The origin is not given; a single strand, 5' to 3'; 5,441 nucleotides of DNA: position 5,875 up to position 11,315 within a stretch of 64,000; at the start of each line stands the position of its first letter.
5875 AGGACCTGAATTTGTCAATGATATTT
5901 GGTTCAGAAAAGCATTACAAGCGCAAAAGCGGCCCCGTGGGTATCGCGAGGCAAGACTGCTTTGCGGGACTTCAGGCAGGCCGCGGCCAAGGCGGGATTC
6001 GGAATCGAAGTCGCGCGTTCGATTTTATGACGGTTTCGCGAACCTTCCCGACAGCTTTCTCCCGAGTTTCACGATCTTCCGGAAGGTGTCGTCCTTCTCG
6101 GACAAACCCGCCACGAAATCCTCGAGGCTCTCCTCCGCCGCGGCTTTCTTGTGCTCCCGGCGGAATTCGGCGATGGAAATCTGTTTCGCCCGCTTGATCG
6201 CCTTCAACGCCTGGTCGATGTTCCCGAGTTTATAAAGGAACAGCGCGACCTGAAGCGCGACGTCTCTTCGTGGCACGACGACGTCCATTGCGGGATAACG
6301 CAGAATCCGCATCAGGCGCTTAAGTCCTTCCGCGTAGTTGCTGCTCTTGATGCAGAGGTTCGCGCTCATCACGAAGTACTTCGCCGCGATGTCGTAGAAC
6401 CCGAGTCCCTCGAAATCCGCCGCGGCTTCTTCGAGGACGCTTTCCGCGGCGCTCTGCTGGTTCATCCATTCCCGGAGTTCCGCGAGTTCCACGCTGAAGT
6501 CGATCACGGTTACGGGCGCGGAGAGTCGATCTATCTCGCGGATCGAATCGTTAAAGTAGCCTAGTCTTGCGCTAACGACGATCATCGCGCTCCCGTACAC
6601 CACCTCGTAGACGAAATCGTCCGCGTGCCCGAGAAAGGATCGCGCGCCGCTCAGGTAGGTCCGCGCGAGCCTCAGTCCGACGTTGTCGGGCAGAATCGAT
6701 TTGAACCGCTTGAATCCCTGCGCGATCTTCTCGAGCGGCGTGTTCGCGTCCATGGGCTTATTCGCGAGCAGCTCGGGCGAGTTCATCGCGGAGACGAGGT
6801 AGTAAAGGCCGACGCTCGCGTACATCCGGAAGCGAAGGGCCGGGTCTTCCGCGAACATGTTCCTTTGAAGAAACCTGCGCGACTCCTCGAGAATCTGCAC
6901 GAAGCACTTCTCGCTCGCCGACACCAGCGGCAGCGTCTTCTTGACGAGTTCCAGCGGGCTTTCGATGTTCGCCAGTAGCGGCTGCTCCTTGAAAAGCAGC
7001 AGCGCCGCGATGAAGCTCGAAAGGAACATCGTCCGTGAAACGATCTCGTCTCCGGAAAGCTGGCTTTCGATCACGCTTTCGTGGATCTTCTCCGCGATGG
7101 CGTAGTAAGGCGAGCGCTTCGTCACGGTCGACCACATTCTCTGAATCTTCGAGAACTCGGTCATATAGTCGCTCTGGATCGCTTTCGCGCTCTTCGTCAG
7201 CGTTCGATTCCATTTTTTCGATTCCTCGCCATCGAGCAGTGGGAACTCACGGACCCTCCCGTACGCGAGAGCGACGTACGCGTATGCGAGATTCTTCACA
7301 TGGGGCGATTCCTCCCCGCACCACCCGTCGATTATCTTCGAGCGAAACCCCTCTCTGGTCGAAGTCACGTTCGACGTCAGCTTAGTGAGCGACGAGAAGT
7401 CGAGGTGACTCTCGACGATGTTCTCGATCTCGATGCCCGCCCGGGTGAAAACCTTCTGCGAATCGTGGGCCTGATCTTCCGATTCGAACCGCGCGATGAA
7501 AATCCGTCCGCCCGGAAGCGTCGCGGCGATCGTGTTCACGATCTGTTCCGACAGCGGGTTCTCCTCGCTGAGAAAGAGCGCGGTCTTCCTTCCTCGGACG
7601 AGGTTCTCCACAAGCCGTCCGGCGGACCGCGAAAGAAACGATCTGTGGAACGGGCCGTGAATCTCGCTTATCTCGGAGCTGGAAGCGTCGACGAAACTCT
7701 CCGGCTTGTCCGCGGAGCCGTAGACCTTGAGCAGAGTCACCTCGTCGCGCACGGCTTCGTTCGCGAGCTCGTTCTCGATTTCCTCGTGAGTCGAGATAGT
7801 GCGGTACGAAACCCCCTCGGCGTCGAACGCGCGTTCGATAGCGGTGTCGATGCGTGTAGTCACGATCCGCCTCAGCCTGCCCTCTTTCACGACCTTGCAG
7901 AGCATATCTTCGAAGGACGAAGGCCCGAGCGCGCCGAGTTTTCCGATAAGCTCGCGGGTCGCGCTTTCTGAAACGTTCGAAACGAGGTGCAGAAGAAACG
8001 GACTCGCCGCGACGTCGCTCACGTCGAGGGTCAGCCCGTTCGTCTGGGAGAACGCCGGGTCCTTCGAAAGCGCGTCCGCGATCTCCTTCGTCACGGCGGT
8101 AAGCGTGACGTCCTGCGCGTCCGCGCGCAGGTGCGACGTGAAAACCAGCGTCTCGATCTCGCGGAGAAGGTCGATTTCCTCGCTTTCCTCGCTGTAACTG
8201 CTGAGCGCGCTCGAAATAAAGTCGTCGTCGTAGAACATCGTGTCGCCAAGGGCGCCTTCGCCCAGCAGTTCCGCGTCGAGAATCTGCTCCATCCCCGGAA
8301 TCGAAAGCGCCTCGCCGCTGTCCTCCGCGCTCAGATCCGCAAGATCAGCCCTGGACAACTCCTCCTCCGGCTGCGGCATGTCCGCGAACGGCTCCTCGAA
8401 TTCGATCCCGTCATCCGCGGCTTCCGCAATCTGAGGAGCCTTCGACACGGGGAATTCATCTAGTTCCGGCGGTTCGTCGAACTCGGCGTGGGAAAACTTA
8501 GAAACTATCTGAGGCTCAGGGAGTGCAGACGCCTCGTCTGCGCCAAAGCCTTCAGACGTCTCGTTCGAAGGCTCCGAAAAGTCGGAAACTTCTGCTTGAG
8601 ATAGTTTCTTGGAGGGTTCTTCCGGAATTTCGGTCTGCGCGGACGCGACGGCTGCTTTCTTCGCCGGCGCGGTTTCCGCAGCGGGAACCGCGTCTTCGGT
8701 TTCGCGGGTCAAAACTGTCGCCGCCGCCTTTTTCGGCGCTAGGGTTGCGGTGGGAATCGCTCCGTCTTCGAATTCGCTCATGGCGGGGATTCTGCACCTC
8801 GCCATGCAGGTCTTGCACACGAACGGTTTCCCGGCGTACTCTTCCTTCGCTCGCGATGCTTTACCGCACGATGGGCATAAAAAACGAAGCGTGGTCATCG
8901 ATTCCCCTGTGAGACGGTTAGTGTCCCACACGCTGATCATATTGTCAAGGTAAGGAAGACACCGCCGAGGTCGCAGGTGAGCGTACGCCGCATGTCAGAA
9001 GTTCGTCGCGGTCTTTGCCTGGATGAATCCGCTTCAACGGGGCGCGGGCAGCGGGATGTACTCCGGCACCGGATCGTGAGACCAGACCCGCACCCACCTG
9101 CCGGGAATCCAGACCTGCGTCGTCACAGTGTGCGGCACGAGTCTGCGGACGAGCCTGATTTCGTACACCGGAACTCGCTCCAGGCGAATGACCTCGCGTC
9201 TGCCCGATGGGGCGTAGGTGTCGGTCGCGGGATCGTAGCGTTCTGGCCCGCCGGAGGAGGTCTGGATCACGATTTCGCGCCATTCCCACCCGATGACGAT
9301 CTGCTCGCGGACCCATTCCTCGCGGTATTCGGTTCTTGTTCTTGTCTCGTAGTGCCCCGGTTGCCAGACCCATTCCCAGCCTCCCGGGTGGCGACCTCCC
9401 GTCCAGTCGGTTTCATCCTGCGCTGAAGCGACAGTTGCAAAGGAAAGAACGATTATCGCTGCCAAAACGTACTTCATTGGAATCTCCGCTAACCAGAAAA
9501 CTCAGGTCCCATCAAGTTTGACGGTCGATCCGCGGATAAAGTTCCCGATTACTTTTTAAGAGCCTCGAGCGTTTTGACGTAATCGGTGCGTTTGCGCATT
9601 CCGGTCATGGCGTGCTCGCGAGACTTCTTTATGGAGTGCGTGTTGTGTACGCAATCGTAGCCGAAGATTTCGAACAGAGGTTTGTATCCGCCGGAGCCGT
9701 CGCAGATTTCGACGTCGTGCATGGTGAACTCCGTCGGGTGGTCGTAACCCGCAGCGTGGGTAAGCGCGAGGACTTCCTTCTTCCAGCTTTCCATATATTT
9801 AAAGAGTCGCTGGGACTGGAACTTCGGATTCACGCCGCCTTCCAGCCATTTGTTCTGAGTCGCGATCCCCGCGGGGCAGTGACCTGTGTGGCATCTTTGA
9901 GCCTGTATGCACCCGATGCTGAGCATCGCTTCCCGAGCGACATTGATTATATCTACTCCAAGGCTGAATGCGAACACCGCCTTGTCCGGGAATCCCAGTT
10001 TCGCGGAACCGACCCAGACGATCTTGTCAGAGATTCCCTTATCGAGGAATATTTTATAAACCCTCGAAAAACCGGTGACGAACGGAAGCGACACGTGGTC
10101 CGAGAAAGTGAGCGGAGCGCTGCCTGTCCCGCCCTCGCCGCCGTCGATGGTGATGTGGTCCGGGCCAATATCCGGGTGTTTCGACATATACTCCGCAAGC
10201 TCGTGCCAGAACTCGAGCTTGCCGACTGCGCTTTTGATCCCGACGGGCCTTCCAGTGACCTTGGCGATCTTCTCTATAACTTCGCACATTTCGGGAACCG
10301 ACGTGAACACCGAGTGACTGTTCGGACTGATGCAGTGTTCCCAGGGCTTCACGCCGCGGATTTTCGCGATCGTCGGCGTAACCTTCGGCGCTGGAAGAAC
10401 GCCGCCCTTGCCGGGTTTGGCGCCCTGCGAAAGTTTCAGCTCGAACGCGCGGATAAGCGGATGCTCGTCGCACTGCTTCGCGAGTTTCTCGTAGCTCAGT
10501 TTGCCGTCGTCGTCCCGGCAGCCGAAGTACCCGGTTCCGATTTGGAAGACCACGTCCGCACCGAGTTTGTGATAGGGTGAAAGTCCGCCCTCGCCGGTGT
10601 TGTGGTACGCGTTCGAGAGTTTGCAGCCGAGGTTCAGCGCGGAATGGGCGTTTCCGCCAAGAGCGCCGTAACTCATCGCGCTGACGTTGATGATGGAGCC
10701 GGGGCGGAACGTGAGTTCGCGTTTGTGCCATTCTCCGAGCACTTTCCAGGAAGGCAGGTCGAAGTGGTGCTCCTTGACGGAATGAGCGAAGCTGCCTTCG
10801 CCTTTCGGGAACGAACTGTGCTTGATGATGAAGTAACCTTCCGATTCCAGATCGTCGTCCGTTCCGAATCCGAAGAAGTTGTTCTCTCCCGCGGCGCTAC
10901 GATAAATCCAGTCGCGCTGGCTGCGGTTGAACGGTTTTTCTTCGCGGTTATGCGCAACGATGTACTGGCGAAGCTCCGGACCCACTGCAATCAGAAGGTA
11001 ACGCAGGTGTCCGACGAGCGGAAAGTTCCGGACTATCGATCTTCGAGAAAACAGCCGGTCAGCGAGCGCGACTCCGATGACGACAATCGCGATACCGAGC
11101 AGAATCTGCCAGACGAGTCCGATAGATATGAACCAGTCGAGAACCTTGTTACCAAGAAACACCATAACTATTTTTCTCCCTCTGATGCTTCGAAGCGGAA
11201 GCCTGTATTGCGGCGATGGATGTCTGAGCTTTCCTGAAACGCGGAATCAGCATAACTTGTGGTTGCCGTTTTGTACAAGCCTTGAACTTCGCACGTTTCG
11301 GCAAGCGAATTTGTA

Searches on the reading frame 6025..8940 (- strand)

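Call 26: search_protein_families(library=pfam, proteins=[window:6025-8940:-])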
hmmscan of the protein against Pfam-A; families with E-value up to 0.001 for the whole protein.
window:6025-8940:- (971 aa): 1 family
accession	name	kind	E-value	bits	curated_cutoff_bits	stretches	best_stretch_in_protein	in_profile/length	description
PF13289.12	SIR2_2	-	0.00015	22.3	24.5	1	358-457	2-89/141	SIR2-like domain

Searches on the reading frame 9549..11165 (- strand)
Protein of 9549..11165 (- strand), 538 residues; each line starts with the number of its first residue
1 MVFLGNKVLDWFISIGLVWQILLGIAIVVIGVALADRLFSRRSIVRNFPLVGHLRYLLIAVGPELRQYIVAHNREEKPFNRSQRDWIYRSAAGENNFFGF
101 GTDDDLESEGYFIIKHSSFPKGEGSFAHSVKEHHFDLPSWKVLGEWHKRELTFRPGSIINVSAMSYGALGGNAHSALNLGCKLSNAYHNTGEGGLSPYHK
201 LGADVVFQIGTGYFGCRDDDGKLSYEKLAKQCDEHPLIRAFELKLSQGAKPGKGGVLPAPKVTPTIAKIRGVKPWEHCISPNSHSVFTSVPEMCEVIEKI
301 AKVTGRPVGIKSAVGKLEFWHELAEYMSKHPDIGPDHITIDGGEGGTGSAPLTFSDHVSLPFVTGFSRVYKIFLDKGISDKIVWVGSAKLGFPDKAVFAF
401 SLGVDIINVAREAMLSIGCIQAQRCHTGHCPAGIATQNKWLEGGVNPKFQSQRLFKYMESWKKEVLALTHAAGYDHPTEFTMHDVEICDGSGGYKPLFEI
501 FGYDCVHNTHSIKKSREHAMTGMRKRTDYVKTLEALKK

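Call 26: search_protein_families(library=pfam, proteins=[window:9549-11165:-])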
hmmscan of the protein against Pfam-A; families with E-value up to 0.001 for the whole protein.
window:9549-11165:- (538 aa): 1 family
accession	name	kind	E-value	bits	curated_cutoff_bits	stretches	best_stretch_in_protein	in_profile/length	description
PF01645.23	Glu_synthase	-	5.2e-72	243.5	20.4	1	157-474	67-368/369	Conserved region in glutamate synthase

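Call 36: find_encoding_contigs(protein=window:9549-11165:-, flank=10000, max_places=10)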
Protein window:9549-11165:- (538 aa): no gene with exactly this product is on record in the collection.
